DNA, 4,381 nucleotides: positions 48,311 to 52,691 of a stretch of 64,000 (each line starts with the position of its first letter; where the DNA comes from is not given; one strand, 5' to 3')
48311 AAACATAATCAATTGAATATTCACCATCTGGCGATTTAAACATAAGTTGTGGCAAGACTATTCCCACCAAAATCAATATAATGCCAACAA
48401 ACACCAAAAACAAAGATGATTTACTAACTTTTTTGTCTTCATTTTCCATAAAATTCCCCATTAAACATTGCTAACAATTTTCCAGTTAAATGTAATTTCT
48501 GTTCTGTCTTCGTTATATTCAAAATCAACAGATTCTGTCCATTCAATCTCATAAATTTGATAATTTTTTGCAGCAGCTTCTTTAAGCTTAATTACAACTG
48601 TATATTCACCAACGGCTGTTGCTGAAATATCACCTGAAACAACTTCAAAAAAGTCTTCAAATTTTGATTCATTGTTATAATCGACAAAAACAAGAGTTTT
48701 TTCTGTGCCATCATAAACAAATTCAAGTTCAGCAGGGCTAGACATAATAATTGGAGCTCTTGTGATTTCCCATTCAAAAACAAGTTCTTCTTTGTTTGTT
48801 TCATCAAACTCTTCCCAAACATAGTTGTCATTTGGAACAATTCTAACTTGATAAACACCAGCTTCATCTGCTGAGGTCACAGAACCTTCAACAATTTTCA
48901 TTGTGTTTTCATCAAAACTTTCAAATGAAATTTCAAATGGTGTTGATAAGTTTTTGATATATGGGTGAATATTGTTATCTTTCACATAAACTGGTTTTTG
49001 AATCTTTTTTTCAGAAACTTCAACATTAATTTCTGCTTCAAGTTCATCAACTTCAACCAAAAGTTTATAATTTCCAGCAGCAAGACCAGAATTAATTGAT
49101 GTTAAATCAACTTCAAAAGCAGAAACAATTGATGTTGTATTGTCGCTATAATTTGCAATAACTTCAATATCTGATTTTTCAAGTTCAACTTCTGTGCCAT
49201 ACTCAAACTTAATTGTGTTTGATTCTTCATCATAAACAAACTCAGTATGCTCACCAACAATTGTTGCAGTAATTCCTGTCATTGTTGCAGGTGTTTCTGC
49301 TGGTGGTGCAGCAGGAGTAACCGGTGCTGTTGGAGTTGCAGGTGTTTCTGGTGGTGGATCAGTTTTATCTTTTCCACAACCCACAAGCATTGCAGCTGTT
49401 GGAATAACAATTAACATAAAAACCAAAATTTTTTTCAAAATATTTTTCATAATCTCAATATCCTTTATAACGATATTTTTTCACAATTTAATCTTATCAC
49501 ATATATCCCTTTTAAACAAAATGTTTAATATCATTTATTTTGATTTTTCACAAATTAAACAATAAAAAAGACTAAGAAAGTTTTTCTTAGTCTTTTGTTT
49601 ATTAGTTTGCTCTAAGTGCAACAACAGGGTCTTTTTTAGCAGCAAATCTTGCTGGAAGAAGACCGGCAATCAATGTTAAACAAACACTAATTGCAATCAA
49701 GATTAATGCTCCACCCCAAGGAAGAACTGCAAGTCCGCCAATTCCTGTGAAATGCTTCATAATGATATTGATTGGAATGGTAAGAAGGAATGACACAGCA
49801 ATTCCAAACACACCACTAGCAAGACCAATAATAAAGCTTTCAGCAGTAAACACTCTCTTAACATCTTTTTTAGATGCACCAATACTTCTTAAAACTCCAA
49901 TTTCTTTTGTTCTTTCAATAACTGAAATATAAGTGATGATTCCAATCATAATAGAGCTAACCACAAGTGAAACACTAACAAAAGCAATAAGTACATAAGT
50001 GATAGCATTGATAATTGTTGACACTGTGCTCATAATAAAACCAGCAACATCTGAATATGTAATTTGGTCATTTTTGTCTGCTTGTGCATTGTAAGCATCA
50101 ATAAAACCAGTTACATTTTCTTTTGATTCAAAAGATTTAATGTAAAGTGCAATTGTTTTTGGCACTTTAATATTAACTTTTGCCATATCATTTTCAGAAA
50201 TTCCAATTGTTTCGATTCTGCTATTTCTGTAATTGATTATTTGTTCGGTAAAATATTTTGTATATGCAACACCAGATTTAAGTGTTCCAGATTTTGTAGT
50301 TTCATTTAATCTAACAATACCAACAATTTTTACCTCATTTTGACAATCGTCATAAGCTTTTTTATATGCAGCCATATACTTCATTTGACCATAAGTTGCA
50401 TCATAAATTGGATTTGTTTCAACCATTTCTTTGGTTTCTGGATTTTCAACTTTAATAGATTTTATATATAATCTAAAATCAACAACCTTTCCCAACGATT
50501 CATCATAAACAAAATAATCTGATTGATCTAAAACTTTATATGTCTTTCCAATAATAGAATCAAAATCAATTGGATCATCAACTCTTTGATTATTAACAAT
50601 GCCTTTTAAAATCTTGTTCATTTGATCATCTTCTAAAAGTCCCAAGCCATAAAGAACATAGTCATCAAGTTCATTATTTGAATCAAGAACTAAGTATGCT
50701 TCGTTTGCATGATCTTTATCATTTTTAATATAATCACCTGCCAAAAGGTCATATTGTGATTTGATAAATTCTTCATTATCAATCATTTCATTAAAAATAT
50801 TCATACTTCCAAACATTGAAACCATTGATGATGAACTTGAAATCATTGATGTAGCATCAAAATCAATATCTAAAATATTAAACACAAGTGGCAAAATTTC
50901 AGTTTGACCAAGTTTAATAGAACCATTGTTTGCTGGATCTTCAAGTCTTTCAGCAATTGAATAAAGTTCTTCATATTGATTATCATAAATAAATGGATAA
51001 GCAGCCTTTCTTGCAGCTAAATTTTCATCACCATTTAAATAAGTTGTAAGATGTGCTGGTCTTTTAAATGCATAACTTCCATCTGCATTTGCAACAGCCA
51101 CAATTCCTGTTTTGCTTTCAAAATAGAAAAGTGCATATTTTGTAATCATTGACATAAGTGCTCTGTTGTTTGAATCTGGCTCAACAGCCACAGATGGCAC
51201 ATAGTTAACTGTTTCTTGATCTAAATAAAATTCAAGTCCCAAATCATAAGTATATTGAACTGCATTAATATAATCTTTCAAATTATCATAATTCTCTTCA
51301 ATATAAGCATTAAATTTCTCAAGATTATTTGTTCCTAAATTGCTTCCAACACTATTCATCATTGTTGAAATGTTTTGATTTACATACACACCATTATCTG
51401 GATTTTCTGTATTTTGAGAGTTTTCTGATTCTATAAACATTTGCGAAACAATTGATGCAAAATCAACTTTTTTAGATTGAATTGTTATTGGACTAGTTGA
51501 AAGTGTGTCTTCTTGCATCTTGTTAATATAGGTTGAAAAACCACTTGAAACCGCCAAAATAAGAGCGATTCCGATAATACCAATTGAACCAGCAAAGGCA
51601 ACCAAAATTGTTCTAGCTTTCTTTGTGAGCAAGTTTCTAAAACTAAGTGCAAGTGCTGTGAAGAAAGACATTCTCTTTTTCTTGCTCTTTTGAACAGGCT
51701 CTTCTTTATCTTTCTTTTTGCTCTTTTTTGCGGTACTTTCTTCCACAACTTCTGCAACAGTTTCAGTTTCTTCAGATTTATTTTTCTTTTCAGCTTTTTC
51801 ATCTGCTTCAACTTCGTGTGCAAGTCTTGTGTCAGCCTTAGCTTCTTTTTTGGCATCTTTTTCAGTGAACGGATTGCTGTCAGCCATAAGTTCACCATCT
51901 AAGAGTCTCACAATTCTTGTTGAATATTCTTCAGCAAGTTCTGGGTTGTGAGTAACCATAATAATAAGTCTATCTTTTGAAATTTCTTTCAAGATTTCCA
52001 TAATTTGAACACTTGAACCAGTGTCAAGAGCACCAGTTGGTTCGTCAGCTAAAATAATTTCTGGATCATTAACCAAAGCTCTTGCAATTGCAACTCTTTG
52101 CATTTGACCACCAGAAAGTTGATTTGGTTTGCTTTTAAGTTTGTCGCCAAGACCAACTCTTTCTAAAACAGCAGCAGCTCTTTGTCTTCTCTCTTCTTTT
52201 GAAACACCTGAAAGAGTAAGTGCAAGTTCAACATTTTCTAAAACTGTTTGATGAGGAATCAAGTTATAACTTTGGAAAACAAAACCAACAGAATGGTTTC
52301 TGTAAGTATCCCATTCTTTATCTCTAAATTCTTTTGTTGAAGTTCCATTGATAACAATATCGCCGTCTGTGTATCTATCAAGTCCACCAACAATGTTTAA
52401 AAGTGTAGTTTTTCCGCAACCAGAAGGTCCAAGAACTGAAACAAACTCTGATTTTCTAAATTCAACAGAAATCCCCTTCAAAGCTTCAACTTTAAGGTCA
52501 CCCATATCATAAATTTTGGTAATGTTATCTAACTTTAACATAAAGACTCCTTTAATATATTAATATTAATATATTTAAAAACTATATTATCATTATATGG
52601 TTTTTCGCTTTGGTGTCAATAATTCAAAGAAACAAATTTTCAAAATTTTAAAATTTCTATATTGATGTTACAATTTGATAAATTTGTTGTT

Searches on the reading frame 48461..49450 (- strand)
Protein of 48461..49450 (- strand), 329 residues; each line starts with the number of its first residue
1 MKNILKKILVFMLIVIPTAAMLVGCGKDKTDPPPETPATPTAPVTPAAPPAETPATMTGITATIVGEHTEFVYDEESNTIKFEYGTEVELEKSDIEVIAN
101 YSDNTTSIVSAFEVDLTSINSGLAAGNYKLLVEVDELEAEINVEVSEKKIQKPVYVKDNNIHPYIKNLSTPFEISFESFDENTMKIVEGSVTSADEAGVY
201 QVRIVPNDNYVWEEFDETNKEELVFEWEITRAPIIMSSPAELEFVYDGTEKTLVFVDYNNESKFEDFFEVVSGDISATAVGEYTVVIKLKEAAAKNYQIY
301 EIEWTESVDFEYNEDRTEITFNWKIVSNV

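Call 110: search_protein_families(library=pfam, proteins=[window:48461-49450:-], max_evalue=0.001)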
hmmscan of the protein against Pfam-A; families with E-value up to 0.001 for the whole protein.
window:48461-49450:- (329 aa): 1 family
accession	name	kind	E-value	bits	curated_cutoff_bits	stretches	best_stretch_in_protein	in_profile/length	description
PF07523.18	Big_3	-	8.2e-05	23.2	21.2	0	90-145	14-68/68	Bacterial Ig-like domain (group 3)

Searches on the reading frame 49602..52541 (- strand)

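Call 110: search_protein_families(library=pfam, proteins=[window:49602-52541:-], max_evalue=0.001)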
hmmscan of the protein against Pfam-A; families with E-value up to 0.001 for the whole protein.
window:49602-52541:- (979 aa): 4 families
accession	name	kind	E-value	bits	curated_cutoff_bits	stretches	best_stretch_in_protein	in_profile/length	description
PF00005.33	ABC_tran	-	3.9e-35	121.9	25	1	21-169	1-136/137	ABC transporter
PF02687.27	FtsX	-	2.3e-17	63.6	25.5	1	853-972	2-120/120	FtsX-like permease C-terminal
PF02463.25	SMC_N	-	0.0001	22.3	40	0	30-207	23-206/220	RecF/RecN/SMC N terminal domain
PF13304.12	AAA_21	-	0.00014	22.5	27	0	147-202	242-302/304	AAA domain, putative AbiEii toxin, Type IV TA system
